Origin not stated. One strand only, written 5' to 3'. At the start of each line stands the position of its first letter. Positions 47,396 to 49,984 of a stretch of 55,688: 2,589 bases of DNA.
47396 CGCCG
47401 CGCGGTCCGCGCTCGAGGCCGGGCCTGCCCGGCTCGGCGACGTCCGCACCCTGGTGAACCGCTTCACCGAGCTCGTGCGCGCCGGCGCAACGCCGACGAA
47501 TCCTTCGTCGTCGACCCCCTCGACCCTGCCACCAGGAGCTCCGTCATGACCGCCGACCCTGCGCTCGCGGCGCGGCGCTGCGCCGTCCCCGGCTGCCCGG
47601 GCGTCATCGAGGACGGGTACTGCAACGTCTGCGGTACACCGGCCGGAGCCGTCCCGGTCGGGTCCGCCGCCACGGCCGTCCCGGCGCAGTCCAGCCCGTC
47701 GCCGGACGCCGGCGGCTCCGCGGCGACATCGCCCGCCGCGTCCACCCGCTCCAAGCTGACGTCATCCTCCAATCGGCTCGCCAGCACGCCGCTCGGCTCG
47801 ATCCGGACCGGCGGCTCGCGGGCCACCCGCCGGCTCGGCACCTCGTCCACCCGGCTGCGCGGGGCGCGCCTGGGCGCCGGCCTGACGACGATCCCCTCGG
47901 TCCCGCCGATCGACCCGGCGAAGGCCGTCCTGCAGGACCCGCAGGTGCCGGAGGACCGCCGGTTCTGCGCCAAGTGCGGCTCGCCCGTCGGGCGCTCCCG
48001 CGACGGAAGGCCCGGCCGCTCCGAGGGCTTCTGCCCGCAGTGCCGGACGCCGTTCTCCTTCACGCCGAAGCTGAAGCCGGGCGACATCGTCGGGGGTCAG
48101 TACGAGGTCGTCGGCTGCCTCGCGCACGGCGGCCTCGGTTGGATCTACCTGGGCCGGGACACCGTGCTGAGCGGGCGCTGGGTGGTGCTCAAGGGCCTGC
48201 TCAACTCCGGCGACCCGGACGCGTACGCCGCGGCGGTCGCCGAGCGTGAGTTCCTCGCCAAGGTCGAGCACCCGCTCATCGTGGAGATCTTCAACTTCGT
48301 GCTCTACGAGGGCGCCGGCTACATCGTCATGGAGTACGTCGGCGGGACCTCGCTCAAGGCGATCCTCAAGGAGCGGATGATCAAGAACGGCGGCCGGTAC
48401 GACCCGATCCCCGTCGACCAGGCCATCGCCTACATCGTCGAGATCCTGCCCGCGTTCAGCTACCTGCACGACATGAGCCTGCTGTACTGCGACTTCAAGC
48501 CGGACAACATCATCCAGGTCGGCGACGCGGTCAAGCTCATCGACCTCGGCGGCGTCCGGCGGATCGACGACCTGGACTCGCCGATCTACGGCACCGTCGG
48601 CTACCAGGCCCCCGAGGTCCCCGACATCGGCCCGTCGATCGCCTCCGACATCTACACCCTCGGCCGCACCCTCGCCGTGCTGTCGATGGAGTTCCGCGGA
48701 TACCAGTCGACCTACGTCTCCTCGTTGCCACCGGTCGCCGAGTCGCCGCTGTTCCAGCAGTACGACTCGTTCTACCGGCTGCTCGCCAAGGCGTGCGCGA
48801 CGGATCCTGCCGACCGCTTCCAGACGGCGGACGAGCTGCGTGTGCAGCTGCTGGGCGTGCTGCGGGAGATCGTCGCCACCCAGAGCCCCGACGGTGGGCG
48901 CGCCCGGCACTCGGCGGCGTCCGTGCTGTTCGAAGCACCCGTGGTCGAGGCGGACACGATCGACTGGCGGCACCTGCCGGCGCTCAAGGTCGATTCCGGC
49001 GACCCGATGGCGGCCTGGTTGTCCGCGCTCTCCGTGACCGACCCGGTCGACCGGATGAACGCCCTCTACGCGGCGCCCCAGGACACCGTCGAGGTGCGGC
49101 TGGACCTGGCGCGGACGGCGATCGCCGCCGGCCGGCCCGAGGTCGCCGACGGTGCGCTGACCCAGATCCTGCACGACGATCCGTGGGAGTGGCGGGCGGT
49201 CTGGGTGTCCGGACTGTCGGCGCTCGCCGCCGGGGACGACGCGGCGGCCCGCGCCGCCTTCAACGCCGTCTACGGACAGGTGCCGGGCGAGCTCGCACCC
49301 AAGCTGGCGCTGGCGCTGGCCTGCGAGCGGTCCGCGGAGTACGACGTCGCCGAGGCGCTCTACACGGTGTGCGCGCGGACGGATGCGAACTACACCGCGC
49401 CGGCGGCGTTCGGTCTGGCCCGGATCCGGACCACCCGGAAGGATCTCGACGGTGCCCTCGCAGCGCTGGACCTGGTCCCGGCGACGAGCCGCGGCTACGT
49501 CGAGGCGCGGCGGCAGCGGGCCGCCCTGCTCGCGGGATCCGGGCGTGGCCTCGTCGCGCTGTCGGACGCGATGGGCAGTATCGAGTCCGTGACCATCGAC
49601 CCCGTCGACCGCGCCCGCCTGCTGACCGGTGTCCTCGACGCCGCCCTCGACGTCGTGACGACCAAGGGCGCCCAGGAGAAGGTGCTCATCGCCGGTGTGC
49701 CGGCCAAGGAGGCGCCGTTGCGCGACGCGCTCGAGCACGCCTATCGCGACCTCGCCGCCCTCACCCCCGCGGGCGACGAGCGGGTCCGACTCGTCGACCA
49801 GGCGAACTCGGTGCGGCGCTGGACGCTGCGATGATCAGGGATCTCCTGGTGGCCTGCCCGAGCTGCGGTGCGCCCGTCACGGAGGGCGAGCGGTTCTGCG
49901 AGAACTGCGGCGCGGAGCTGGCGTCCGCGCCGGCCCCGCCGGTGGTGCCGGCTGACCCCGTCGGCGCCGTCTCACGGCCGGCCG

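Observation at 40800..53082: TelA-to-FHA supercluster: the PknG/GlnH/GlnX nutrient-sensing operon fused to a TerY-P-like vWA/PP2C/kinase triad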

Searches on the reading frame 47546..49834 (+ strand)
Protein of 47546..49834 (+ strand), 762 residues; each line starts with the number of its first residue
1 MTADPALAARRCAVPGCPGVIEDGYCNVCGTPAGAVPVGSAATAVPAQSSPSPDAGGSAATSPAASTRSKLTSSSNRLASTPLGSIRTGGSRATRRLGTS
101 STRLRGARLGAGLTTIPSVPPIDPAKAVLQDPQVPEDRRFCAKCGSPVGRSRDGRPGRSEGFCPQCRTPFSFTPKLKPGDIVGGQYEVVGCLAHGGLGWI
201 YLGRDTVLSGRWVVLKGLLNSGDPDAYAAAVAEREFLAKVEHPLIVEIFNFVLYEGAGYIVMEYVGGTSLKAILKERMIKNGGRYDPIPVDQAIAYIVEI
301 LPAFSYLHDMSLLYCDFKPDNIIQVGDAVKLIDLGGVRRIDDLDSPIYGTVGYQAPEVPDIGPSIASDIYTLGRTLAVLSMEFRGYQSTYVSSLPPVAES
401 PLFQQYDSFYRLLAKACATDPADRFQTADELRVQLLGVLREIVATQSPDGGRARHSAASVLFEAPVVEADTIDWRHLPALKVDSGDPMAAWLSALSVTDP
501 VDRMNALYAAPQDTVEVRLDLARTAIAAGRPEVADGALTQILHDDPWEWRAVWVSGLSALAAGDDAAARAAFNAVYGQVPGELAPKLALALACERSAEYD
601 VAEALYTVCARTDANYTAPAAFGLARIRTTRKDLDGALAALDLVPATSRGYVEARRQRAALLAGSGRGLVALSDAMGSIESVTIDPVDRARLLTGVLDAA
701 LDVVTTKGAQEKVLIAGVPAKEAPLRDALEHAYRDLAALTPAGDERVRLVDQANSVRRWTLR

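Call 7: search_protein_families(library=pfam, proteins=[window:47546-49834:+], max_evalue=0.01)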
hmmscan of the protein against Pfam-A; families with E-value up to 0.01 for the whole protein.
window:47546-49834:+ (762 aa): 8 families
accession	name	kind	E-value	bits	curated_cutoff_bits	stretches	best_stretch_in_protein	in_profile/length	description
PF16918.11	PknG_TPR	-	3.1e-55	187.8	27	1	475-758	43-338/340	Protein kinase G tetratricopeptide repeat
PF16919.11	PknG_rubred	-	1.4e-29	102.3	28.5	1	107-176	5-74/74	Protein kinase G rubredoxin domain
PF00069.31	Pkinase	-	7.5e-25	88.2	31.7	1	187-387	2-198/263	Protein kinase domain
PF07714.23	PK_Tyr_Ser-Thr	-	1.7e-11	44.4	23.1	1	192-376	7-194/258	Protein tyrosine and serine/threonine kinase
PF13432.12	TPR_16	-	2e-07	31.8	32.7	1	519-581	1-63/65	Tetratricopeptide repeat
PF14559.12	TPR_19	-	1.7e-05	25.5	25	0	513-546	23-56/68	Tetratricopeptide repeat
PF12773.13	DZR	-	0.0029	18.2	27.3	1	133-171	7-35/45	Double zinc ribbon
PF13240.11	Zn_Ribbon_1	-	0.0053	17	25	0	133-148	8-23/23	zinc-ribbon domain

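Call 8: search_protein_families(library=padloc, proteins=[window:47546-49834:+], max_evalue=0.01)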
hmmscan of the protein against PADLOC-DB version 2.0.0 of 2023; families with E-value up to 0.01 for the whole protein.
window:47546-49834:+ (762 aa): 30 families (the best 25 are shown)
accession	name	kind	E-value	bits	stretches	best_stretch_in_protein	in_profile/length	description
PDLC04053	PD-T4-6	-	3.7e-33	113.3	1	182-451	7-284/311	-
PDLC04042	PD-T4-6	-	1.7e-30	104.7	1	179-446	4-280/292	-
PDLC04047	PD-T4-6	-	3.1e-28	96.8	1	181-440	7-274/327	-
PDLC04054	PD-T4-6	-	5.2e-27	93.2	1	177-456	4-291/347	-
PDLC04057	PD-T4-6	-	6.4e-27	92.6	1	179-441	3-273/443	-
PDLC04060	PD-T4-6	-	7.7e-27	92.3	1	179-439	3-270/486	-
PDLC04061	PD-T4-6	-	1.5e-25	88.7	1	182-444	14-289/510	-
PDLC04138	mad6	-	1.5e-25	88.2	1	178-440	45-315/659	mads_6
PDLC04043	PD-T4-6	-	2.5e-25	87.5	1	183-446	14-285/452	-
PDLC04045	PD-T4-6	-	2.2e-23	80.8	1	181-434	30-294/350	-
PDLC04048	PD-T4-6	-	2.5e-23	81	1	179-376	5-202/354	-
PDLC04052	PD-T4-6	-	2.3e-20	71.2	1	181-464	6-302/496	-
PDLC04044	PD-T4-6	-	4.2e-20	70.2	1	176-435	24-289/372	-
PDLC04039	PD-T4-6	-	1.1e-19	68.7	1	178-501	9-333/458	-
PDLC04040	PD-T4-6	-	2.7e-16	57.4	1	192-463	2-287/547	-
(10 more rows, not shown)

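Call 9: search_protein_families(library=ncbifam, proteins=[window:47546-49834:+], max_evalue=0.001)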
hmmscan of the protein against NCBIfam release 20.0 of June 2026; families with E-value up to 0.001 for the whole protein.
window:47546-49834:+ (762 aa): 10 families
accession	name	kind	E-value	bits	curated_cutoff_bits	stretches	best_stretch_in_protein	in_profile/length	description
NF033483.0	PknB_PASTA_kin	equivalog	2.1e-29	103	450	1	179-442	2-272/563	Stk1 family PASTA domain-containing Ser/Thr kinase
NF047741.1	antiphage_MADS6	equivalog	2.8e-17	62.5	460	2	172-309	483-609/612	methylation-associated defense system protein kinase MAD6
NF052427.1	StpK7MSMEG_1200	equivalog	1.9e-15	56.4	900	1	184-459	7-286/601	serine/threonine protein kinase StpK7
NF009651.0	PRK13184.1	equivalog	1e-14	53.5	839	1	185-435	3-287/932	serine/threonine-protein kinase PknD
NF038151.1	lanthi_synth_III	equivalog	9.9e-13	47.4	575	1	183-380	219-423/833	class III lanthionine synthetase LanKC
NF043056.1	T4SS_LegK1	equivalog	1e-10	40.9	550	1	231-379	126-283/516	Dot/Icm T4SS effector kinase LegK1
TIGR02917.1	PEP_TPR_lipo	equivalog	1.4e-05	23.2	312.2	0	508-603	153-247/899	XrtA/PEP-CTERM system TPR-repeat protein PrsT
NF058632.1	SerThrKinPrkT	equivalog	0.00025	20.2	280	1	257-337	94-165/322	serine/threonine protein kinase PrkT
TIGR02552.1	LcrH_SycD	equivalog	0.00029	20.6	104.8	1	536-649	5-117/136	SycD/LcrH family type III secretion system chaperone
TIGR03724.2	arch_bud32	equivalog_domain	0.00032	20.2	125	1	254-335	64-129/193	KEOPS complex kinase/ATPase Bud32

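Call 12: find_homologous_proteins(query=window:47546-49834:+, max_evalue=1e-20)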
Query window:47546-49834:+ (762 aa): 7997 proteins with E <= 1e-20 among 8000 candidates; the best 120 are listed.
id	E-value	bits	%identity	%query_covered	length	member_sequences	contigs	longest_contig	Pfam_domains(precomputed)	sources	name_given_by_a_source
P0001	0.0e+0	1695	100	100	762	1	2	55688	PF07714.24,PF00069.32,PF16918.12,PF16919.12,PF13432.13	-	-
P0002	0.0e+0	1594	93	100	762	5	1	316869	PF14559.13,PF07714.24,PF00069.32,PF16918.12,PF16919.12,PF13432.13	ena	-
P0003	0.0e+0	1513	87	100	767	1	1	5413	PF14559.13,PF07714.24,PF00069.32,PF16918.12,PF16919.12,PF13432.13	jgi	jgi:serine/threonine-protein kinase PknG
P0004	0.0e+0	1485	87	100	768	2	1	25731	PF14559.13,PF07714.24,PF00069.32,PF16918.12,PF16919.12,PF13432.13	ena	-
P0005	0.0e+0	1475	86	100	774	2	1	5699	PF14559.13,PF07714.24,PF00069.32,PF16918.12,PF16919.12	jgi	jgi:serine/threonine-protein kinase PknG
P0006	0.0e+0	1473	87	100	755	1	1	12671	PF14559.13,PF07714.24,PF00069.32,PF16918.12,PF16919.12,PF13432.13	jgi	jgi:serine/threonine-protein kinase PknG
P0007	0.0e+0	1424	84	100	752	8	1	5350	PF14559.13,PF07714.24,PF00069.32,PF16918.12,PF16919.12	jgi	jgi:serine/threonine-protein kinase PknG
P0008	0.0e+0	1393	83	100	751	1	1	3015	PF14559.13,PF07714.24,PF00069.32,PF16918.12,PF16919.12,PF13432.13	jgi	jgi:serine/threonine-protein kinase PknG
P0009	0.0e+0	1391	83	100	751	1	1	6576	PF14559.13,PF07714.24,PF00069.32,PF16918.12,PF16919.12,PF13432.13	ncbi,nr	ncbi:MAG TPA: tetratricopeptide repeat protein [Kineosporiaceae bacterium]|nr:tetratricopeptide repe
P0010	0.0e+0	1389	82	100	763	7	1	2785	PF07714.24,PF00069.32,PF16918.12,PF16919.12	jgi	jgi:serine/threonine-protein kinase PknG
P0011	0.0e+0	1382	82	100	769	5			PF07714.24,PF00069.32,PF16918.12,PF16919.12,PF13432.13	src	-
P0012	0.0e+0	1359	80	100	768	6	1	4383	PF14559.13,PF07714.24,PF00069.32,PF16918.12,PF16919.12,PF13432.13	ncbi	-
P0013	0.0e+0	1337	79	100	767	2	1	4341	PF14559.13,PF07714.24,PF00069.32,PF16918.12,PF16919.12,PF13432.13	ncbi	-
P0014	0.0e+0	1314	82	92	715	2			PF14559.13,PF07714.24,PF00069.32,PF16918.12,PF16919.12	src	-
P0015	0.0e+0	1235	75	99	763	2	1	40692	PF14559.13,PF07714.24,PF00069.32,PF16918.12,PF16919.12,PF13432.13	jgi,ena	-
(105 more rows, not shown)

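Call 14: find_related_loci(query=A1, collection=genome_contigs, flank=10000)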
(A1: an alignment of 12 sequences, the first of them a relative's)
Query A1 (762 aa) in genome_contigs; peptide patterns used: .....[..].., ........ (x = any residue, [..] = any of these).
599 stretches matched a pattern (row limit reached: there are more); 559 encode a relative of the query (tblastn E <= 1e-3); the best 80 are kept; 80 distinct loci.
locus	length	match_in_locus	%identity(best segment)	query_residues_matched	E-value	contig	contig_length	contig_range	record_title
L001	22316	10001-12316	69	7-762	0e+0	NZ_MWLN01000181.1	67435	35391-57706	Kineosporia sp. A_224 strain A 224 EDJALFJO_181, whole genome shotgun sequence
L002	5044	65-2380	70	7-762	0e+0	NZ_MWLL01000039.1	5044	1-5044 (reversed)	Kineosporia sp. R_H_3 ECOMGDLI_39, whole genome shotgun sequence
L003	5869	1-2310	69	10-761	0e+0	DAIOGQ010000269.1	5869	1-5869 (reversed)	MAG TPA_asm: Kineosporiaceae bacterium isolate CTOTU26104 NODE_11363_length_5869_cov_5.924149, whole genome shotgun sequ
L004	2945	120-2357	71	9-762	0e+0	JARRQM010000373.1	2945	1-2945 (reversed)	MAG: Kineosporiaceae bacterium isolate Spart_202_MAG scaffold_13737, whole genome shotgun sequence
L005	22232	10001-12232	73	11-761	0e+0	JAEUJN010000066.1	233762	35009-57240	MAG: Kineosporiaceae bacterium isolate new MAG-70 k141_3720329, whole genome shotgun sequence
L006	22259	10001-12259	67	9-762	0e+0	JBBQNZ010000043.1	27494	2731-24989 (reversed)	MAG: Actinomycetales bacterium isolate Co_metawrap_252 Cmw_252_k141_20206839_length_27494_cov_20.9971, whole genome shot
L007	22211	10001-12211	66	12-762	0e+0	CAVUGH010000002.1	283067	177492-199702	MAG: uncultured Actinomycetota bacterium isolate MFD02581.bin.3.159 genome assembly, contig: contig_1810, whole genome s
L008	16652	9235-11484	66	12-762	0e+0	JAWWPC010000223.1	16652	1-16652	MAG: Kribbellaceae bacterium isolate BP_361 scaffold_1845273, whole genome shotgun sequence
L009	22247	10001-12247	66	12-762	0e+0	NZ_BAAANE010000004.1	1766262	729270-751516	Kribbella alba strain JCM 14306 sequence04, whole genome shotgun sequence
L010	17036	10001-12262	67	8-762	0e+0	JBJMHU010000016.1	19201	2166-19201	MAG: Ornithinibacter sp. isolate 12C16O_48h_100_P08_coass_bin_8 k141_93575, whole genome shotgun sequence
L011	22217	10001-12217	65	12-762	0e+0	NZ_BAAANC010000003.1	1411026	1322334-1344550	Kribbella lupini strain JCM 14303 sequence03, whole genome shotgun sequence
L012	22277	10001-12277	68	11-762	0e+0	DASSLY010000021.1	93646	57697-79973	MAG TPA_asm: Dermatophilaceae bacterium isolate SMAG_U1184 k141_14708, whole genome shotgun sequence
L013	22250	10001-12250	65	12-762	0e+0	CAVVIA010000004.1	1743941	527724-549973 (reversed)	MAG: uncultured Actinomycetota bacterium isolate MFD02840.bin.2.12 genome assembly, contig: contig_25849, whole genome s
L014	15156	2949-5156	70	11-761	0e+0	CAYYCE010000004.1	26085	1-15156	MAG TPA_asm: uncultured Kineosporiaceae bacterium isolate binchicken_co224_24 genome assembly, contig: NODE_1616_length_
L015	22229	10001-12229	66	12-762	0e+0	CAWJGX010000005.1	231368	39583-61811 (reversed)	MAG: uncultured Actinomycetota bacterium isolate MFD00392.bin.2.193 genome assembly, contig: contig_15802, whole genome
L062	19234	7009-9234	66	12-762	0e+0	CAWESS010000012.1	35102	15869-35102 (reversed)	MAG: uncultured Actinomycetota bacterium isolate MFD03066.bin.1.215 genome assembly, contig: contig_121630, whole genome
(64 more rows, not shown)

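Call 50: search_solved_structures(query=window:47546-49834:+, max_evalue=1e-20, show_alignments=2)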
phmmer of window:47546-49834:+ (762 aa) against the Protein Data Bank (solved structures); distinct sequences matched with E-value up to 1e-20: 5.
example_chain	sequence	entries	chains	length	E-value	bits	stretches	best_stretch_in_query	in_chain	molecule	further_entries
2pzi_A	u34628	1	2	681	1.6e-134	453.4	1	108-758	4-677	Probable serine/threonine-protein kinase pknG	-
4y0x_A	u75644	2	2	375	1.2e-111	377.8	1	87-445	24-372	Serine/threonine-protein kinase PknG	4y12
7q52_AAA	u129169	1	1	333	1.8e-110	374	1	109-445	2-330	Serine/threonine-protein kinase PknG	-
7mxb_A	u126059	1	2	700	5.7e-88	299.6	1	167-455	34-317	Serine/threonine protein kinases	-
7mxj_A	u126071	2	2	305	4.1e-74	253.7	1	167-446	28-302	Serine/threonine protein kinases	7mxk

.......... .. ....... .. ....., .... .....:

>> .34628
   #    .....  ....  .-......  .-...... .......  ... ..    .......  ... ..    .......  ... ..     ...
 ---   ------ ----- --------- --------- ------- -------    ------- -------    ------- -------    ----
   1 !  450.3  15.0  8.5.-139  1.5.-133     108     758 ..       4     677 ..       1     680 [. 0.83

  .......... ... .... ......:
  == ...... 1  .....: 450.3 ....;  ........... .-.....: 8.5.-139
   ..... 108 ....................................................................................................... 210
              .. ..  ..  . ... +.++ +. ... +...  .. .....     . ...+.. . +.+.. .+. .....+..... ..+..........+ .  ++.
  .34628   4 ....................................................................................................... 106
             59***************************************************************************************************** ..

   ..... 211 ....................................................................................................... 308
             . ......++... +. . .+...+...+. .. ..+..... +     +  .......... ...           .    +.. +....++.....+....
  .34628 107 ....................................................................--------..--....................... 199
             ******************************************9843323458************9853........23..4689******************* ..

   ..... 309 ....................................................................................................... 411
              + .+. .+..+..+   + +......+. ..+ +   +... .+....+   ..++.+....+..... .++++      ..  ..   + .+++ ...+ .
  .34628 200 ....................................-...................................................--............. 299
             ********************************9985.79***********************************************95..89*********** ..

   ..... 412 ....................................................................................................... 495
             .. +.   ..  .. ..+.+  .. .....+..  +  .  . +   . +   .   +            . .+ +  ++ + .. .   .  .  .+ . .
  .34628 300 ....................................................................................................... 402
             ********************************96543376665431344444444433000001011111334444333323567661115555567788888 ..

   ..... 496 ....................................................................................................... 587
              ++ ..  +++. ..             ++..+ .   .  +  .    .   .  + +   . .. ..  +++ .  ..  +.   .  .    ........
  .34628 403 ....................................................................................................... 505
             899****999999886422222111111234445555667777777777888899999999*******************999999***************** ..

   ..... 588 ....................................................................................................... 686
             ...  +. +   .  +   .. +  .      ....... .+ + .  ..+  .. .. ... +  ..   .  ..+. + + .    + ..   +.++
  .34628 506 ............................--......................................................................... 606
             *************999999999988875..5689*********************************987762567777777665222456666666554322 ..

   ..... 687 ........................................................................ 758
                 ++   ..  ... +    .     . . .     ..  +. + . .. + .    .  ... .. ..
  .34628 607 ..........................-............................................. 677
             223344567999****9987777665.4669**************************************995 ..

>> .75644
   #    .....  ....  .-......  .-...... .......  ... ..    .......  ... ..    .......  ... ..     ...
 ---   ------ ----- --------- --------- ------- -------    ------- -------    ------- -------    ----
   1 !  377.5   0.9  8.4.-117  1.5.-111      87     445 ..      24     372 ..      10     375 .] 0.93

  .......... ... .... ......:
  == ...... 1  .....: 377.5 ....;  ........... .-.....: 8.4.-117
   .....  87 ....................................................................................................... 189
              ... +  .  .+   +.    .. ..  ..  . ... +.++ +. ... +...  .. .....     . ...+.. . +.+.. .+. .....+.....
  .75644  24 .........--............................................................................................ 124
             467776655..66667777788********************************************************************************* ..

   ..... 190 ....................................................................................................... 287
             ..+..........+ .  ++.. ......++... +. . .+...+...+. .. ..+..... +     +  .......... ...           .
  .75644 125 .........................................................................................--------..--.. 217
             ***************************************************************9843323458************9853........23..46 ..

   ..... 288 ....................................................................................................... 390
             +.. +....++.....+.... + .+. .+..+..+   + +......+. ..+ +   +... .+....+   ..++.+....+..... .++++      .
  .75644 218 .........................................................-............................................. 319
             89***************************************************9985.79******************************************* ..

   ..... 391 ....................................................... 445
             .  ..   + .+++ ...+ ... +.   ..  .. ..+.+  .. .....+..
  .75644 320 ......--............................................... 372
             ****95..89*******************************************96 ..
